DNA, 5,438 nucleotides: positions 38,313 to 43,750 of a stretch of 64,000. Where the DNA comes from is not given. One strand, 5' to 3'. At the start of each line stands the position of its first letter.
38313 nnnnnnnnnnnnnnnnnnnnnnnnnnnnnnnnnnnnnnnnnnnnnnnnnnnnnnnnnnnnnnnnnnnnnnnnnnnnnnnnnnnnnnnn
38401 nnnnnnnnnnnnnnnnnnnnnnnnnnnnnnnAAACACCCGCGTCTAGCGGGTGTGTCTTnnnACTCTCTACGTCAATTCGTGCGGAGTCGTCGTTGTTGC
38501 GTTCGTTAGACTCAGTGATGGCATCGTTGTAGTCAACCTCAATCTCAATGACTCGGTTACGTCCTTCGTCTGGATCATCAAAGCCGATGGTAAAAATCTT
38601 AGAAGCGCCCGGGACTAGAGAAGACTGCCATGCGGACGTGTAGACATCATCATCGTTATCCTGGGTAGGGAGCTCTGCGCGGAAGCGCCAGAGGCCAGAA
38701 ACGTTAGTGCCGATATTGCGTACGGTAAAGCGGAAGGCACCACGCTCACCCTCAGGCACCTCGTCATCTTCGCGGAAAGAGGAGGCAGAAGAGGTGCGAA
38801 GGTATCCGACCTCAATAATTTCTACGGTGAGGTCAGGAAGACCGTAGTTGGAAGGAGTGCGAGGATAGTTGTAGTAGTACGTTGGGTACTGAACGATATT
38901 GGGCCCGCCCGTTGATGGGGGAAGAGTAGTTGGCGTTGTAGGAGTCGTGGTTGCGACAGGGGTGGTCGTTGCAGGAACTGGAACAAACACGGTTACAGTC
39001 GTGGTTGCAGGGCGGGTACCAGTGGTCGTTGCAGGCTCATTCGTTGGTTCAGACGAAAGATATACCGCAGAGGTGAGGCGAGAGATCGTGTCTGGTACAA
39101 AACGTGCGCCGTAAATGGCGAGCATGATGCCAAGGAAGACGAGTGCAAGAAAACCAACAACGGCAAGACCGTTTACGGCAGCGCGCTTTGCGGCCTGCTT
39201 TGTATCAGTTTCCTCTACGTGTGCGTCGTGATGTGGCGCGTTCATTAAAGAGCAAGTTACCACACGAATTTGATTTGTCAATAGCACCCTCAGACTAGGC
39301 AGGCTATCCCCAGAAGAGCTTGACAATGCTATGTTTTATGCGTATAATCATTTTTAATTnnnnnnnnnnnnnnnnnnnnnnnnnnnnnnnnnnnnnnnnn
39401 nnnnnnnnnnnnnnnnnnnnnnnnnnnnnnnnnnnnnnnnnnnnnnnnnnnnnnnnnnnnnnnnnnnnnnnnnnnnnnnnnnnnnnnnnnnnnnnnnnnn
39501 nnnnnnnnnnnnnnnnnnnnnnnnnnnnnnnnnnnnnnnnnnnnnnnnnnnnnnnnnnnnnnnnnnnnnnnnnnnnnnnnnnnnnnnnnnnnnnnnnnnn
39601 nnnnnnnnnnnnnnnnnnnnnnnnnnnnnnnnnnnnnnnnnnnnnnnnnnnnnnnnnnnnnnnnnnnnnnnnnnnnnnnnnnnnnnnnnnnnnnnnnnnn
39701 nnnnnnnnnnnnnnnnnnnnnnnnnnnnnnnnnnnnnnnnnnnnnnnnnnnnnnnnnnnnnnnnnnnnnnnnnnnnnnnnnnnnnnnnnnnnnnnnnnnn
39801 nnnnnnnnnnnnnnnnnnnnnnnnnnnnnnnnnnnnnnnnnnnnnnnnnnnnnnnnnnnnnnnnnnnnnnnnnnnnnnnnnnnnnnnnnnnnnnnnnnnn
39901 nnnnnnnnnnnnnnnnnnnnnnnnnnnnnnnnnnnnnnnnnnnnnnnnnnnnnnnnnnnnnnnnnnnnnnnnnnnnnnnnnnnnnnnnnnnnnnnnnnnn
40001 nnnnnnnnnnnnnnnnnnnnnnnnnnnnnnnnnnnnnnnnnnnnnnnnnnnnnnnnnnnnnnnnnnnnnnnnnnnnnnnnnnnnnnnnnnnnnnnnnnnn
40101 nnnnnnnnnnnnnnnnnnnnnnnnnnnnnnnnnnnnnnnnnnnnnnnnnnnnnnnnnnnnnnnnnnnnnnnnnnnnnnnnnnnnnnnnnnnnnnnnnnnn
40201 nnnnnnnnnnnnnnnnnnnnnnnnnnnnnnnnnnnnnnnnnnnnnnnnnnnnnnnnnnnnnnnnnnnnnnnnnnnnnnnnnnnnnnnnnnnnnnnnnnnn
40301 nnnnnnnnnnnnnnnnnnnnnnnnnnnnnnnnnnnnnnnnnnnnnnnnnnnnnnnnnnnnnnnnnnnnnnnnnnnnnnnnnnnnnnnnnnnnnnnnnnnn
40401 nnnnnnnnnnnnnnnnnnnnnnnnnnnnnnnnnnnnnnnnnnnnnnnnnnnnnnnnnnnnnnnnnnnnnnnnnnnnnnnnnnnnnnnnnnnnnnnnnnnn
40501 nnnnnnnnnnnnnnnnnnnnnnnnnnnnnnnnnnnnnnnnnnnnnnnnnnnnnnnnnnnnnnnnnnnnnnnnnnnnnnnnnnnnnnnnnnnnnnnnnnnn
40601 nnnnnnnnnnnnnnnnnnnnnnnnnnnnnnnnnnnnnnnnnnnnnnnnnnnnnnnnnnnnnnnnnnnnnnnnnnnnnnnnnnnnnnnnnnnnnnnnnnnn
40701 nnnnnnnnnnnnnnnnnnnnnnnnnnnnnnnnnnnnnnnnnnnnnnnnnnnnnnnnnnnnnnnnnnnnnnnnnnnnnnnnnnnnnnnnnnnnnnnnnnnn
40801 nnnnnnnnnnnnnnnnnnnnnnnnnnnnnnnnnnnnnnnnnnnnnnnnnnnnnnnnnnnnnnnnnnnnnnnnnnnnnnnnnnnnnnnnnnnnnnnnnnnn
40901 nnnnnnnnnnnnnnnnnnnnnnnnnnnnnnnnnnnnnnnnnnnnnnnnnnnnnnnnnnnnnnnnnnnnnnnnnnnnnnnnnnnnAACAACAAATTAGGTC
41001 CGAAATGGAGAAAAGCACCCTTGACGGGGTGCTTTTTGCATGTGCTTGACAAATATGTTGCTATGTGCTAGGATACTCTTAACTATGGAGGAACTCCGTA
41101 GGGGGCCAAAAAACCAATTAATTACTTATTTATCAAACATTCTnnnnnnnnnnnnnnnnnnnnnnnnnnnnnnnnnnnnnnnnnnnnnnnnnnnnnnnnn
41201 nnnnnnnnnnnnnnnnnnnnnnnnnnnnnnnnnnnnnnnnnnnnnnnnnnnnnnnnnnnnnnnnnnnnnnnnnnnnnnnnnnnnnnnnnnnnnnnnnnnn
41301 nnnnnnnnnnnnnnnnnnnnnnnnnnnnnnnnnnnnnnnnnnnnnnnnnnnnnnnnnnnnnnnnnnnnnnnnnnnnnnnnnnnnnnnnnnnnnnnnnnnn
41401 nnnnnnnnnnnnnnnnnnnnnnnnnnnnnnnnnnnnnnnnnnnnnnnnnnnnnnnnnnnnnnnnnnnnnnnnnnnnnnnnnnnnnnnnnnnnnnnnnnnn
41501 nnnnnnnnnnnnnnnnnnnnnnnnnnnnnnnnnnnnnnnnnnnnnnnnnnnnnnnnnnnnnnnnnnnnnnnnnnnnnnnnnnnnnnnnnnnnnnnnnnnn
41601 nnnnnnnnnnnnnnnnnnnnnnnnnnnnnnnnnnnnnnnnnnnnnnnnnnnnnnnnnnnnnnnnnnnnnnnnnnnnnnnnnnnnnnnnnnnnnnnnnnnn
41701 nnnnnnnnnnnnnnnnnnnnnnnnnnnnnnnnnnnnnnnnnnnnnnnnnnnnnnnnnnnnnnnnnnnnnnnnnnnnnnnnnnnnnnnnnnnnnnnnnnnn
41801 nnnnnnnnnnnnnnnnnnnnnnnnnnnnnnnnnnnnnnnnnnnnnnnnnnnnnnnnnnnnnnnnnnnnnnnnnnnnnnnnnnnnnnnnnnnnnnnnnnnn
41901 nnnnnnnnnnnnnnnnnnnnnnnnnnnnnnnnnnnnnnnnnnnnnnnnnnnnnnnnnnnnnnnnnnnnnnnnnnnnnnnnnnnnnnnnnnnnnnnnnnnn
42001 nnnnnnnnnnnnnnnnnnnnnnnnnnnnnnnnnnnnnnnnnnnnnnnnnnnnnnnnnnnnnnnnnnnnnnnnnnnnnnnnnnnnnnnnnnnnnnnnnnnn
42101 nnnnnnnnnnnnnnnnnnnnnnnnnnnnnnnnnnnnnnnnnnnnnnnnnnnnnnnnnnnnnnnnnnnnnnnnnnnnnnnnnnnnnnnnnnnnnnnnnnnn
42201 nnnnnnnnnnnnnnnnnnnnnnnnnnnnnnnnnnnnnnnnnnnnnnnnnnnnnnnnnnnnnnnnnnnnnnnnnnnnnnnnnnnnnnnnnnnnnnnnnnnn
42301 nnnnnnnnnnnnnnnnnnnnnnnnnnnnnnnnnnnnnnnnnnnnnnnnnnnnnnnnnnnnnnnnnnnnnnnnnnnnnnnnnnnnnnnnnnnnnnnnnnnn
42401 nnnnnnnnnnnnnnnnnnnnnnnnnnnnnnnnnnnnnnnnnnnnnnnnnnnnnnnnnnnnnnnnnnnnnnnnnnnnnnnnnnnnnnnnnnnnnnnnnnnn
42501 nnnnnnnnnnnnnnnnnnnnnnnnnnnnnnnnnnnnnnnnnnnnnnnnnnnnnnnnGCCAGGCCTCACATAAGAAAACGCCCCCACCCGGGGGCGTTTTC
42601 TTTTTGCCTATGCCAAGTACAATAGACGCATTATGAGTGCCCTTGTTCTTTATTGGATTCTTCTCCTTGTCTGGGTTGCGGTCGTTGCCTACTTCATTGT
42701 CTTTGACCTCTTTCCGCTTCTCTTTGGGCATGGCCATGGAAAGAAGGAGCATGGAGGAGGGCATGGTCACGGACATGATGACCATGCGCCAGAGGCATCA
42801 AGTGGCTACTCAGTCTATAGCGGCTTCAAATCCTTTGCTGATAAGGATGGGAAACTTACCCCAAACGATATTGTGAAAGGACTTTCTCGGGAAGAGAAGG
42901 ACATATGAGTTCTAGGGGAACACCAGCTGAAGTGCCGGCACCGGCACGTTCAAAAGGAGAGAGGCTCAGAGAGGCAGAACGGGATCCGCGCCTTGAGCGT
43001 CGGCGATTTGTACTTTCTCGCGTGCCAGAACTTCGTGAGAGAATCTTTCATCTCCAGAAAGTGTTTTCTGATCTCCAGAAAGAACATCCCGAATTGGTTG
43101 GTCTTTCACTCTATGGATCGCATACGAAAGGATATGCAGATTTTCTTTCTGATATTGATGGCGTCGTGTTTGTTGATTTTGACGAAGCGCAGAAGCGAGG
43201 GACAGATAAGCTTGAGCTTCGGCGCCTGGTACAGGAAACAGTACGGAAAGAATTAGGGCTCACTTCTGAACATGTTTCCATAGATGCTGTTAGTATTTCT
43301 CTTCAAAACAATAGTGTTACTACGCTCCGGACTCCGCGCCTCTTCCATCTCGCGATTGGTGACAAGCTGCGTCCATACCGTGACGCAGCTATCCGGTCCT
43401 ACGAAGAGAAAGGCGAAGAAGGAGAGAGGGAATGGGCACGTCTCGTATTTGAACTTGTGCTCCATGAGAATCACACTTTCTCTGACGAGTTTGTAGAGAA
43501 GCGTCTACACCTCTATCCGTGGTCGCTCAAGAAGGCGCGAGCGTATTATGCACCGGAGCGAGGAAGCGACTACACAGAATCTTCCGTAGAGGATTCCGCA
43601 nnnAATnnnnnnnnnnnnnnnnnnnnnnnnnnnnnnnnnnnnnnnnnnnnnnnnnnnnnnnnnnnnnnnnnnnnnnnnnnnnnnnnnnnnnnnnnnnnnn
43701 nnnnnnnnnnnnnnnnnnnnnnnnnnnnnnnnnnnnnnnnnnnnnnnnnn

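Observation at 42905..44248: Two tandem paralogous minimal nucleotidyltransferases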

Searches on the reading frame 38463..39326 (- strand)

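Call 96: search_protein_families(library=pfam, proteins=[window:38463-39326:-], max_evalue=0.001)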
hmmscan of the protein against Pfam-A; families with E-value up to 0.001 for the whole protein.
window:38463-39326:- (288 aa): 1 family
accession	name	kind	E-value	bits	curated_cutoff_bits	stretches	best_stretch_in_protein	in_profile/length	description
PF07705.17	CARDB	-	6.1e-08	33.2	22.7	1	164-279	2-98/101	CARDB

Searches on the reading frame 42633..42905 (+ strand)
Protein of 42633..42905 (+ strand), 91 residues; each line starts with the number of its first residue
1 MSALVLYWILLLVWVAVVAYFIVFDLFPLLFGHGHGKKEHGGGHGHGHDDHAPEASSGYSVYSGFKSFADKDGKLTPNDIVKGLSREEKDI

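Call 4: search_protein_families(library=pfam, proteins=[window:42633-42905:+], max_evalue=1)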
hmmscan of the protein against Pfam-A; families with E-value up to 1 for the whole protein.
window:42633-42905:+ (91 aa): 1 family
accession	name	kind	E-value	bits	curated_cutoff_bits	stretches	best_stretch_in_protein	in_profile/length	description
PF13405.12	EF-hand_6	-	0.14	12.4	25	1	64-85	5-27/30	EF-hand domain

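Call 5: search_protein_families(library=ncbifam, proteins=[window:42633-42905:+], max_evalue=1)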
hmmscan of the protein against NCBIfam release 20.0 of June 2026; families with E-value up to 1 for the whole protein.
window:42633-42905:+ (91 aa): 0 families

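Call 6: search_protein_families(library=padloc, proteins=[window:42633-42905:+], max_evalue=1)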
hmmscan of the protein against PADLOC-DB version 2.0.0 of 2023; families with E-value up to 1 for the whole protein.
window:42633-42905:+ (91 aa): 0 families

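Call 53: find_related_loci(query=A2, collection=metagenome_contigs, flank=4000)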
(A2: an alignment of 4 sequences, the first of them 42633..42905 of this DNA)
Query A2 (91 aa) in metagenome_contigs; peptide patterns used: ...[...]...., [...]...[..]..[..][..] (x = any residue, [..] = any of these).
334 stretches matched a pattern; 3 encode a relative of the query (tblastn E <= 1e-3); 3 distinct loci.
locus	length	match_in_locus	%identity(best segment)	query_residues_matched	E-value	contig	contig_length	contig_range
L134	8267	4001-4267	89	1-91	2e-38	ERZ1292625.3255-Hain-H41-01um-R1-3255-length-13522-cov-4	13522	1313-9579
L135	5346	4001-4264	64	1-89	6e-34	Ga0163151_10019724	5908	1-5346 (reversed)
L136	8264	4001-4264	64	1-89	6e-34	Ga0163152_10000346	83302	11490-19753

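Call 83: search_protein_families(library=pfam, proteins=[window:42637-42873:+], max_evalue=1)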
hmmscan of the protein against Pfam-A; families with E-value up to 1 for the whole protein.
window:42637-42873:+ (79 aa): 0 families

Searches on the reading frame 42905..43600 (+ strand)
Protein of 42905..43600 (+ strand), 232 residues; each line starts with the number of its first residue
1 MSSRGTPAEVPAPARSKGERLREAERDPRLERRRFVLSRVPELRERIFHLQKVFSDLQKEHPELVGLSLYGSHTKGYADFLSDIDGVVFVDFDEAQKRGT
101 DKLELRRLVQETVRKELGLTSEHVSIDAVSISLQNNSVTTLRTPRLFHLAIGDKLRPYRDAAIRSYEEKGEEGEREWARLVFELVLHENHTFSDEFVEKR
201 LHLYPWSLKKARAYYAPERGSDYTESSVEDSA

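Call 4: search_protein_families(library=pfam, proteins=[window:42905-43600:+], max_evalue=1)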
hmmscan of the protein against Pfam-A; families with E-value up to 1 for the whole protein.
window:42905-43600:+ (232 aa): 3 families
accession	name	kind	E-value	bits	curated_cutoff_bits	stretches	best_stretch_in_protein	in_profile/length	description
PF01909.29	NTP_transf_2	-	0.0023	18.7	21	1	51-109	2-61/93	Nucleotidyltransferase domain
PF18765.7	Polbeta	-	0.0023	18.5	26.9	1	58-113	7-60/93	Polymerase beta, Nucleotidyltransferase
PF22600.2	MTPAP-like_central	-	0.035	14.6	27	1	46-114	22-89/139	Poly(A) RNA polymerase, mitochondrial-like, central palm domain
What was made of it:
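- On Non-canonical poly(A)/(U) polymerases: PF22600 passes marginally for B (call 4).
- Checked: ORF A alone is below cut-off (18.7 vs 21) but is homologous to B (call 4).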

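Call 5: search_protein_families(library=ncbifam, proteins=[window:42905-43600:+], max_evalue=1)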
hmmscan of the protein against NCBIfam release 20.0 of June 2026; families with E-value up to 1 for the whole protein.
window:42905-43600:+ (232 aa): 5 families
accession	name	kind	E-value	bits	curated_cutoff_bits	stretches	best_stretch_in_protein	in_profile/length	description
NF047752.1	MntA_antitoxin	equivalog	0.0002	21.2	60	1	59-139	2-75/106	type VII toxin-antitoxin system MntA family adenylyltransferase antitoxin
NF028535.0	ANT_4p_II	subfamily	0.037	13.3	350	1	55-160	10-112/251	ANT(4')-II family aminoglycoside nucleotidyltransferase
NF041117.1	CBASS_cyclase_b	equivalog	0.057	13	200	1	62-139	33-109/275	CBASS oligonucleotide cyclase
NF012212.1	ANT_9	subfamily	0.13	11.5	340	1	62-122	19-75/249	aminoglycoside nucleotidyltransferase ANT(9)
NF041020.1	glyceraldDH_gamma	equivalog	0.16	11.5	290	1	101-129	24-52/164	glyceraldehyde dehydrogenase subunit gamma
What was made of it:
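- On CBASS CD-NTase: CBASS_cyclase_b scores 13 bits vs 200 (call 5).
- The best NCBIfam hit is MntA_antitoxin (call 5). CBASS_cyclase_b scores 13 bits against a cut-off of 200 (call 5).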

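Call 6: search_protein_families(library=padloc, proteins=[window:42905-43600:+], max_evalue=1)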
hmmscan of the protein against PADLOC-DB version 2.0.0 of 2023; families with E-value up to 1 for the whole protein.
window:42905-43600:+ (232 aa): 5 families
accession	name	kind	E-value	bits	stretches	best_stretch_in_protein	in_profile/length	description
PDLC04906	PDC-S09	-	0.00041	18.7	1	63-122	17-80/98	-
PDLC04903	PDC-S09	-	0.0019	16.5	1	62-92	24-54/108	-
PDLC04902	PDC-S09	-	0.0048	15.2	1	66-122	23-77/97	-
PDLC04907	PDC-S09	-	0.0065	14.6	1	52-106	15-68/114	-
PDLC00790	Cyclase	-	0.0073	13.7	1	49-134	59-141/310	oligonucleotide-cyclase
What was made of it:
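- On CBASS CD-NTase: The PADLOC cyclase hit has E=0.007 for A only (call 6).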

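Call 9: search_solved_structures(query=window:42905-43600:+, max_evalue=10)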
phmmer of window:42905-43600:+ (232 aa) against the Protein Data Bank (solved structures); distinct sequences matched with E-value up to 10: 1.
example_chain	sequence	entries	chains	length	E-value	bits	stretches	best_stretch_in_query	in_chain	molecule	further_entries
3igr_A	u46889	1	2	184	0.65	12.8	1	190-219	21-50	Ribosomal-protein-S5-alanine N-acetyltransferase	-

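Call 10: find_homologous_proteins(query=window:42905-43600:+)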
Query window:42905-43600:+ (232 aa): 3 proteins with E <= 0.001 among 1054 candidates.
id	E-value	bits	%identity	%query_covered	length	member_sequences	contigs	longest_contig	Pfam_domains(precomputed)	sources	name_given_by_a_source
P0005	1.8e-147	507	100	100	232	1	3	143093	-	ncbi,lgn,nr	ncbi:hypothetical protein K2Y00_03760 [Patescibacteria group bacterium]|nr:hypothetical protein [Pat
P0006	2.1e-107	376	77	96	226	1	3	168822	-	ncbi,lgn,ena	ncbi:MAG: hypothetical protein AAB440_00930 [Patescibacteria group bacterium]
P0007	2.4e-25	107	33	86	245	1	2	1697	PF18765.8,PF22600.3,PF01909.30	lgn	-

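Call 14: find_encoding_contigs(protein=P0006, flank=8000, max_places=3)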
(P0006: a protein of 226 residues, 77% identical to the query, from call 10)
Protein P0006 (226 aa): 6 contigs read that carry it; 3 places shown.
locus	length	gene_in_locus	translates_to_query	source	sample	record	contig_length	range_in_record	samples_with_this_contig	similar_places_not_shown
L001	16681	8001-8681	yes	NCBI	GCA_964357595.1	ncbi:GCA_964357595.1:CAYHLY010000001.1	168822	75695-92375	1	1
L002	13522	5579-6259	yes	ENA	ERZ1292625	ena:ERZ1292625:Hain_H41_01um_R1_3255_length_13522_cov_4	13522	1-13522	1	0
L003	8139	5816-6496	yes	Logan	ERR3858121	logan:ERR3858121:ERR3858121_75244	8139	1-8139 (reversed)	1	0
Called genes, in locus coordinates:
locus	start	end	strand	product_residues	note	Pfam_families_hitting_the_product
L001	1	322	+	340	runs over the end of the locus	PF13439:Glyco_transf_4, PF00534:Glycos_transf_1, PF13692:Glyco_trans_1_4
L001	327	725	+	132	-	-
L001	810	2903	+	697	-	PF02518:HATPase_c, PF00204:DNA_gyraseB, PF01751:Toprim, PF00986:DNA_gyraseB_C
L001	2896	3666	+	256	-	PF08241:Methyltransf_11, PF13649:Methyltransf_25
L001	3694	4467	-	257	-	-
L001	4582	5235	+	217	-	PF04203:Sortase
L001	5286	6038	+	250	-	-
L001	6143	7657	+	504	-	-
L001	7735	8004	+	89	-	-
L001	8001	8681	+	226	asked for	-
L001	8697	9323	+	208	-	-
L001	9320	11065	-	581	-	PF07973:tRNA_SAD (weak), PF00587:tRNA-synt_2b, PF03129:HGTP_anticodon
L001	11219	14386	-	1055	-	PF02811:PHP, PF07733:DNA_pol3_alpha, PF17657:DNA_pol3_finger, PF14579:HHH_6, PF01336:tRNA_anti-codon, PF15072:HROB (weak)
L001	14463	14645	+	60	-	-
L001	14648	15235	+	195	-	PF01351:RNase_HII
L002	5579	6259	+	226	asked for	-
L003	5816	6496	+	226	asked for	-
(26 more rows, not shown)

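Call 17: find_encoding_contigs(protein=P0007, flank=8000, max_places=3)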
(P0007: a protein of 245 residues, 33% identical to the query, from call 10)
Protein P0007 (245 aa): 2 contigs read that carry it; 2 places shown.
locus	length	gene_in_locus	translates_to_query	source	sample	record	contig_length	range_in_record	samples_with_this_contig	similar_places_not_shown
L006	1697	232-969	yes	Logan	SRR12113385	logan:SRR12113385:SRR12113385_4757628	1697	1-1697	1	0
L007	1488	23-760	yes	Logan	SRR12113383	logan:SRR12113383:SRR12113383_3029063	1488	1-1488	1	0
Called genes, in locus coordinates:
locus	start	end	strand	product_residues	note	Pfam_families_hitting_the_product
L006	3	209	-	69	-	?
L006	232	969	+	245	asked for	PF22600:MTPAP-like_central (weak), PF01909:NTP_transf_2, PF18765:Polbeta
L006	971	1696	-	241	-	?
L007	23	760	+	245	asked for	PF22600:MTPAP-like_central (weak), PF01909:NTP_transf_2, PF18765:Polbeta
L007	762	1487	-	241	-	?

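Call 86: predict_structure(alignment_id=A6)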
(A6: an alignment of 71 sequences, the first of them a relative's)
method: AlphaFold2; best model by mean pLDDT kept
length: 232 residues; sequences in the alignment: 71
mean_pLDDT: 91.1   pTM: 0.86
mean pLDDT of the five models: 91.1, 91.0, 91.0, 90.9, 90.7
residues with pLDDT >= 90: 195; 70-90: 10; 50-70: 16; < 50: 11
segments of 3 or more residues with pLDDT < 50: 1-4, 226-232
pLDDT, mean of each block of 10 residues (from residue 1): 50 87 97 96 96 98 98 96 97 97 98 97 97 81 96 96 96 98 97 98 98 90 50 44
secondary structure, 60 per line:
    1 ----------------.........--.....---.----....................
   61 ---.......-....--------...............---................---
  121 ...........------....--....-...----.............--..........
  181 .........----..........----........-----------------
elements in order: H17-25 H28-32 H41-60 E64-70 H72-75 E84-91 H92-98 H102-117 E124-131 H138-141 H144-147 E149-151 H156-168 H171-189 H194-203 H208-215
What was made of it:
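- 42905..43603 (+): NTase paralogue A (232 aa, = P0005). AF2 pLDDT 91.1 (call 86).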

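Call 88: fold_search(model_id=the predicted structure, library=pdb)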
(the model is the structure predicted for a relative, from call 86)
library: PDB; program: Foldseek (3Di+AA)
matches with E <= 10: 925; with E <= 0.001: 2
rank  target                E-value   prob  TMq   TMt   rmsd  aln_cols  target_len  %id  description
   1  7ae9_G                2.6e-04  1.00  0.35  0.51   6.1       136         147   16  Crystal structure of mono-AMPylated HEPN(R46E) toxin in complex with MNT antitoxin (released 2020-12-30)
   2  7ae2_B                2.6e-04  1.00  0.34  0.51   7.1       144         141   16  Crystal structure of HEPN(H107A-Y109F) toxin in complex with MNT antitoxin (released 2020-12-30)
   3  7ae9_F                1.1e-03  1.00  0.33  0.50   7.5       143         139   15  Crystal structure of mono-AMPylated HEPN(R46E) toxin in complex with MNT antitoxin (released 2020-12-30)
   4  7ae9_E                1.2e-03  1.00  0.31  0.46   7.5       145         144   16  Crystal structure of mono-AMPylated HEPN(R46E) toxin in complex with MNT antitoxin (released 2020-12-30)
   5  7ae9_H                1.3e-03  1.00  0.32  0.49   7.5       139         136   15  Crystal structure of mono-AMPylated HEPN(R46E) toxin in complex with MNT antitoxin (released 2020-12-30)
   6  5luh_A                3.2e-03  0.95  0.29  0.26  13.7       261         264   13  AadA E87Q in complex with ATP, calcium and streptomycin (released 2018-01-17)
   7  5luh_B                5.7e-03  0.91  0.29  0.26  13.7       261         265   12  AadA E87Q in complex with ATP, calcium and streptomycin (released 2018-01-17)
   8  6xz0                  6.0e-03  0.90  0.28  0.27  15.0       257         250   16  Crystal structure of spectinomycin adenyltransferase AAD(9) from Enterococcus faecialis with spectinomycin (released 2020-04-15)
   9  7qca_SD0              7.1e-03  1.00  0.28  0.30   8.7       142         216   15  Spraguea lophii ribosome (released 2022-11-30)
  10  8opt_A                7.5e-03  0.87  0.26  0.10  15.3       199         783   14  Human terminal uridylyltransferase 7 (TUT7/ZCCHC6) bound with pre-let7g miRNA and Lin28A - complex 2 (released 2024-07-24)
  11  6sxj                  7.9e-03  0.84  0.25  0.23  12.3       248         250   15  Crystal structure of spectinomycin adenyltransferase AAD(9) from Enterococcus faecialis (released 2020-04-15)
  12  5mdv_h                8.4e-03  0.98  0.28  0.30   9.1       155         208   15  Structure of ArfA and RF2 bound to the 70S ribosome (accommodated state) (released 2016-12-14)
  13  3jyy_B                8.4e-03  0.93  0.31  0.28  15.2       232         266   16  SeMet LinB complexed with PPi (released 2009-11-03)
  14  3jyy_A                8.9e-03  0.93  0.32  0.28  14.8       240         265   12  SeMet LinB complexed with PPi (released 2009-11-03)
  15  5lpa_A                8.9e-03  0.87  0.28  0.25  13.5       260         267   13  AadA E87Q in complex with ATP, calcium and dihydrostreptomycin (released 2018-01-17)
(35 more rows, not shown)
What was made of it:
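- The two-domain antibiotic NTases AadA, AAD(9) and LinB align over nearly the full length of A at E=3e-3 to 9e-3 (call 88). AadA, AAD(9) and LinB give near-full-length Foldseek alignments to A (call 88).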
